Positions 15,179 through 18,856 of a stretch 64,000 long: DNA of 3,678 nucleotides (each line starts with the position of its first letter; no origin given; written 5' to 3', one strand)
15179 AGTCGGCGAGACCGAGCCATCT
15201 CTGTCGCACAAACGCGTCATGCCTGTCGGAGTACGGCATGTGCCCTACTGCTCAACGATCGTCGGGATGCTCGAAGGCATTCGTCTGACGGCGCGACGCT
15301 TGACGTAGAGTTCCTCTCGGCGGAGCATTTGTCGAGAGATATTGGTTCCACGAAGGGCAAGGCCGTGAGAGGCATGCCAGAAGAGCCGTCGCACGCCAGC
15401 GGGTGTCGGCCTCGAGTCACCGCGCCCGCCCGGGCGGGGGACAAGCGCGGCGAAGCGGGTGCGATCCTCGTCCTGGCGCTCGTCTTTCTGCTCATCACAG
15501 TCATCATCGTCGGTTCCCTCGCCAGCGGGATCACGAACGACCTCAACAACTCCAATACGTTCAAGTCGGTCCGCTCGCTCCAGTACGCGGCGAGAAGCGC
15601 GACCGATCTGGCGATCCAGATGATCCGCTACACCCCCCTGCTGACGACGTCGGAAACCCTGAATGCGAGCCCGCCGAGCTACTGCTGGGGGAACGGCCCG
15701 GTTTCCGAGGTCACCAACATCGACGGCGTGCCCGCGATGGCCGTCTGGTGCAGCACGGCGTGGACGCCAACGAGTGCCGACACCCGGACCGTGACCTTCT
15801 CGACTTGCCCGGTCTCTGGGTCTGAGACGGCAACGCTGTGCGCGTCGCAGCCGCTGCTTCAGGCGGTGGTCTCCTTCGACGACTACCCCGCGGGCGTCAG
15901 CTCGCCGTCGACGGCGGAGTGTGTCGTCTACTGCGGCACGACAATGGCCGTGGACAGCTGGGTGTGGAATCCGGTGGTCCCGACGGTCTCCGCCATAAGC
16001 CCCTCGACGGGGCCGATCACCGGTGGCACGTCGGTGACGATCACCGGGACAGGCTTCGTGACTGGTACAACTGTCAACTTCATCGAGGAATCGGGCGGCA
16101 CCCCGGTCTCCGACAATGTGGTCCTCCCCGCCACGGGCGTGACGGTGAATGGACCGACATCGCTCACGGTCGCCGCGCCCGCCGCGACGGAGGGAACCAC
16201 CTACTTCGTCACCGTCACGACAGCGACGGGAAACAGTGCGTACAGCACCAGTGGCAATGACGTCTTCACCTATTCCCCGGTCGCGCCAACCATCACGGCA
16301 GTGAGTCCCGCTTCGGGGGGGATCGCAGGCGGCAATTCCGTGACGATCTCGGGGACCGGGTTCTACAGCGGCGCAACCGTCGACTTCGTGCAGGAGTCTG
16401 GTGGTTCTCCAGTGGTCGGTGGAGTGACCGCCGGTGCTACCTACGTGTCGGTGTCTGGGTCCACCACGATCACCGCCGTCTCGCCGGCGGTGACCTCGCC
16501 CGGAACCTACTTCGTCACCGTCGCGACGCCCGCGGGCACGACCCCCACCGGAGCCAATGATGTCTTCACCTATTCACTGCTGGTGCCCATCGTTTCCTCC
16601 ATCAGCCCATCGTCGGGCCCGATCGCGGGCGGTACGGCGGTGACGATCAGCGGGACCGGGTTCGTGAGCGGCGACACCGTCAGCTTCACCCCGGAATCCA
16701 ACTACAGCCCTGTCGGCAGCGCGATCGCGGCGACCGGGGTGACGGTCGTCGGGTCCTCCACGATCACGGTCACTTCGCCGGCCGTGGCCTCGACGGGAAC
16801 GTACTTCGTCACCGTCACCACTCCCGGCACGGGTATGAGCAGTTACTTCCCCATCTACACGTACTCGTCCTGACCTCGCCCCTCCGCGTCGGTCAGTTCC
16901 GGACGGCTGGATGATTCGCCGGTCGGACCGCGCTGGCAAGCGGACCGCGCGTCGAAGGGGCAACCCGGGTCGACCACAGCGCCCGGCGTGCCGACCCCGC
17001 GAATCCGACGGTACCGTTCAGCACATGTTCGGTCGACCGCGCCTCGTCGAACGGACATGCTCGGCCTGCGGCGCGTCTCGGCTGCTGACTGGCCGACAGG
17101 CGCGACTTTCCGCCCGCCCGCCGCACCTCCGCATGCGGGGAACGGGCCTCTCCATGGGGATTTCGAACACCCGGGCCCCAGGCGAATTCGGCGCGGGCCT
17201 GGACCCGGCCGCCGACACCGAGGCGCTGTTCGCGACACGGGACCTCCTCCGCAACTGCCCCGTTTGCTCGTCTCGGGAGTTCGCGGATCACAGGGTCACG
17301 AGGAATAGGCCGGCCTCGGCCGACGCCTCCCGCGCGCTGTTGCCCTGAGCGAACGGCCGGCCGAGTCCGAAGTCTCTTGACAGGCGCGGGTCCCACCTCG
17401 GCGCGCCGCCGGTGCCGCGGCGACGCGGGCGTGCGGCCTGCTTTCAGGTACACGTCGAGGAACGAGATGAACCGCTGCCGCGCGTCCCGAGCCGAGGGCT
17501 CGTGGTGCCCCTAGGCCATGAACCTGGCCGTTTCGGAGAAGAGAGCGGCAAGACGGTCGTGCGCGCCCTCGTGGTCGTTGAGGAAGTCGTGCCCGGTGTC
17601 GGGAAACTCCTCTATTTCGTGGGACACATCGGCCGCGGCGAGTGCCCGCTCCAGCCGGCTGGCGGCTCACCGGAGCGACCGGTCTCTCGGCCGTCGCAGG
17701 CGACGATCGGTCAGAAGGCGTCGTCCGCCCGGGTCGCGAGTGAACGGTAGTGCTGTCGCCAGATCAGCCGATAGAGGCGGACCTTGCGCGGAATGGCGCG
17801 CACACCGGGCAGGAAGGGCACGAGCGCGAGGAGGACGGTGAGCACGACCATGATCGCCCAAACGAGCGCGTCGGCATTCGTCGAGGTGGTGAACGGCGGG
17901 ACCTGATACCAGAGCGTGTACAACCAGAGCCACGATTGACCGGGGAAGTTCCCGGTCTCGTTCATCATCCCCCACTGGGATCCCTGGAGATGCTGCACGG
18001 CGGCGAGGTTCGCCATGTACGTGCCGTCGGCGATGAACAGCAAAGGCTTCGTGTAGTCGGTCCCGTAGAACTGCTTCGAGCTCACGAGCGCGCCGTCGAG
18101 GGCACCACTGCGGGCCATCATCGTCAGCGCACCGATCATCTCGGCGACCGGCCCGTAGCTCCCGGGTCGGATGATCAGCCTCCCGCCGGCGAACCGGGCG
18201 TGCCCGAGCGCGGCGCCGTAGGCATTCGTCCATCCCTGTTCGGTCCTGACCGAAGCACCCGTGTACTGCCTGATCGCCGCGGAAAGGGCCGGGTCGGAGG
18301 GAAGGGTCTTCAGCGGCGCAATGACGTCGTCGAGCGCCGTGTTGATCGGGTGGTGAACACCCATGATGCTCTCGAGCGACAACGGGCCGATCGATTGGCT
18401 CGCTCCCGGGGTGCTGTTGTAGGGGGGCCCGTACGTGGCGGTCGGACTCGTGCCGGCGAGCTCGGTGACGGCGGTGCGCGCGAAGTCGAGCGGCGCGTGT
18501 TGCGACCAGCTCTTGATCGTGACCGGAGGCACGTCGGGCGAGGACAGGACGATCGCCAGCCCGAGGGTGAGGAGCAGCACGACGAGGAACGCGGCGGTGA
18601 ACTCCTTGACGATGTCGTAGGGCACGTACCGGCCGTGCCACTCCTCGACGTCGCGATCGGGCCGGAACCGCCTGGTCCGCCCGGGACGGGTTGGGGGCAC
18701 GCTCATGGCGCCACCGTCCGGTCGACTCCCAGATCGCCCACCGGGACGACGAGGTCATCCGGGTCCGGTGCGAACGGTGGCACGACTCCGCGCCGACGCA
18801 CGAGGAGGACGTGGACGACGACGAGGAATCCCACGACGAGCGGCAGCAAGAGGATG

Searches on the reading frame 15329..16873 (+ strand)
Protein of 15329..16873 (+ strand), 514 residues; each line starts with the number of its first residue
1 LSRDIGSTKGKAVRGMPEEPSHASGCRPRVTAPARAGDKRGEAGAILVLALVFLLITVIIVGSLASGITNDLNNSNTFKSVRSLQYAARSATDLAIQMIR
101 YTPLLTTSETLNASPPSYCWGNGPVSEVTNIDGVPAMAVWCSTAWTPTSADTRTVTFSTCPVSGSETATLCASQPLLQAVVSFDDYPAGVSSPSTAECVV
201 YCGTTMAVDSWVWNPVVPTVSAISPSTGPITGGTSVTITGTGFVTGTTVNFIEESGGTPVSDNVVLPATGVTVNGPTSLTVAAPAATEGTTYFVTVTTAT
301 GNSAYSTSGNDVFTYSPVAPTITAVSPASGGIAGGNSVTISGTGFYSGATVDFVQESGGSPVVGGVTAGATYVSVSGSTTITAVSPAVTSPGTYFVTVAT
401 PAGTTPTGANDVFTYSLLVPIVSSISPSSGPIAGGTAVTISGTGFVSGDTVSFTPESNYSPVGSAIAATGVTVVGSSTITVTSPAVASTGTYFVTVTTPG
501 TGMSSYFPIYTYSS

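Call 6: search_protein_families(library=pfam, max_evalue=1, proteins=[window:15329-16873:+])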
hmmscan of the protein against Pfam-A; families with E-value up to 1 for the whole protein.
window:15329-16873:+ (514 aa): 4 families
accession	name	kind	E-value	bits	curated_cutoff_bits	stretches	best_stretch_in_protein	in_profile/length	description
PF01833.30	TIG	-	5e-22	78.1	20.9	3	420-506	1-78/84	IPT/TIG domain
PF14734.12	DUF4469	-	5.3e-07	29.9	22.6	1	234-304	27-91/101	Domain of unknown function (DUF4469) with IG-like fold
PF16179.11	RHD_dimer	-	0.015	15.7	28.3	0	220-258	2-41/103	Rel homology dimerisation domain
PF20843.4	Rax2_3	-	0.41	11.2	27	0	476-500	51-75/161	Rax2 third domain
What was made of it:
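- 15374..16873 (+): Pilin-like protein of 499 aa without Glu5, signal ...RGEAG|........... (PilX/GspK-like), carrying three C-terminal IPT/TIG domains. In the window it is transcribed divergently from the pair above. TIG at 5e-22 (call 6).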

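Call 11: search_protein_families(library=ncbifam, max_evalue=0.1, proteins=[window:15329-16873:+])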
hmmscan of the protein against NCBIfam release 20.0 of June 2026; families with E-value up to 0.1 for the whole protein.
window:15329-16873:+ (514 aa): 2 families
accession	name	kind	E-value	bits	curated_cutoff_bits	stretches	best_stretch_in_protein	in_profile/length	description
NF058597.1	CoaZ_rpt_PGGG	domain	3.2e-14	52.8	30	3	419-505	2-82/88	choice-of-anchor Z repeating domain-containing protein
TIGR04183.1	Por_Secre_tail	domain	0.0031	17.5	23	0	476-500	42-62/72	T9SS type A sorting domain-containing protein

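Call 65: search_solved_structures(query=window:15371-16873:+, max_evalue=1)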
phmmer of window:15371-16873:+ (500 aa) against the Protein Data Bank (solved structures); distinct sequences matched with E-value up to 1: 15.
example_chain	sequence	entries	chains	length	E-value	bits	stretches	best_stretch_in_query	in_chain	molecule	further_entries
5lsp_A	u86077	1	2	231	4.7e-08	35.8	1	304-436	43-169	Hepatocyte growth factor receptor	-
7mo7_E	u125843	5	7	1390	5.3e-08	35.6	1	195-429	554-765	Hepatocyte growth factor receptor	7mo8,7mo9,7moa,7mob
2uzx_B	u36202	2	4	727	5.5e-07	32.3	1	300-436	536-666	HEPATOCYTE GROWTH FACTOR RECEPTOR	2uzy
6gcu_A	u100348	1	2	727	5.5e-07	32.3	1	300-436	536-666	Hepatocyte growth factor receptor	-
7m0r_A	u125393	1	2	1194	6.8e-05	25.3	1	181-235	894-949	Plexin-A4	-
5l5k_A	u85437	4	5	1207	7.1e-05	25.3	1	181-235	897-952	Plexin-A4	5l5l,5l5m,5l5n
5l7n_A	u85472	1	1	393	9.8e-05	24.8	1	204-337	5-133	Plexin-A1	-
5l56_A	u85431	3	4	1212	0.00094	21.6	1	204-430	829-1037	Plexin-A1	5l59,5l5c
3mqi_A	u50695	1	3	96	0.066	15.5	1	203-237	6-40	Transcription factor COE1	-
2yrp_A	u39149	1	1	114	0.14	14.4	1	203-242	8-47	Nuclear factor of activated T-cells, cytoplasmic 4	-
3n50_A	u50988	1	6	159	0.16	14.2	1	202-237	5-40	Transcription factor COE3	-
3muj_A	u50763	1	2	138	0.18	14.1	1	203-237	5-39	Transcription factor COE3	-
3mlp_A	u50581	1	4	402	0.56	12.4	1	203-237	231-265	Transcription factor COE1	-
7k5b_C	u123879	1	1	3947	0.57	12.4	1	139-271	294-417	gamma heavy chain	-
7k58_C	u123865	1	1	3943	0.75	12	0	139-245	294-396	gamma heavy chain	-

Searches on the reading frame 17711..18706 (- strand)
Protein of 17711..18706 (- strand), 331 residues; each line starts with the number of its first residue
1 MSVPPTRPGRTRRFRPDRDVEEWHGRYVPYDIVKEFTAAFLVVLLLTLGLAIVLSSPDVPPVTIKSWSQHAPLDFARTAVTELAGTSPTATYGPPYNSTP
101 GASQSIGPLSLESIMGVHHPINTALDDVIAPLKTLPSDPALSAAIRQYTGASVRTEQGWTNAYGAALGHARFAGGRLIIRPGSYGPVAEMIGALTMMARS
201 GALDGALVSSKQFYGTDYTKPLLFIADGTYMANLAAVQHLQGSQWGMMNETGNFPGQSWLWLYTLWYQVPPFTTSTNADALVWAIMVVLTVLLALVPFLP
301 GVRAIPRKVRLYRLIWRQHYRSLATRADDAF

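Call 6: search_protein_families(library=pfam, max_evalue=1, proteins=[window:17711-18706:-])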
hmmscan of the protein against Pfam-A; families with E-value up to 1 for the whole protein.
window:17711-18706:- (331 aa): 2 families
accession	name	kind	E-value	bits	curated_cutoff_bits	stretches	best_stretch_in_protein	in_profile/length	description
PF17073.10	SafA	-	0.18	12.2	27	1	31-57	14-40/66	Two-component-system connector protein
PF04306.18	DUF456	-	0.34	11.6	29.4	1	255-304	6-53/139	Protein of unknown function (DUF456)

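Call 11: search_protein_families(library=ncbifam, max_evalue=0.1, proteins=[window:17711-18706:-])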
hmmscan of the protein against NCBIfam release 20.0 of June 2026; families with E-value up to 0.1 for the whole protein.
window:17711-18706:- (331 aa): 0 families
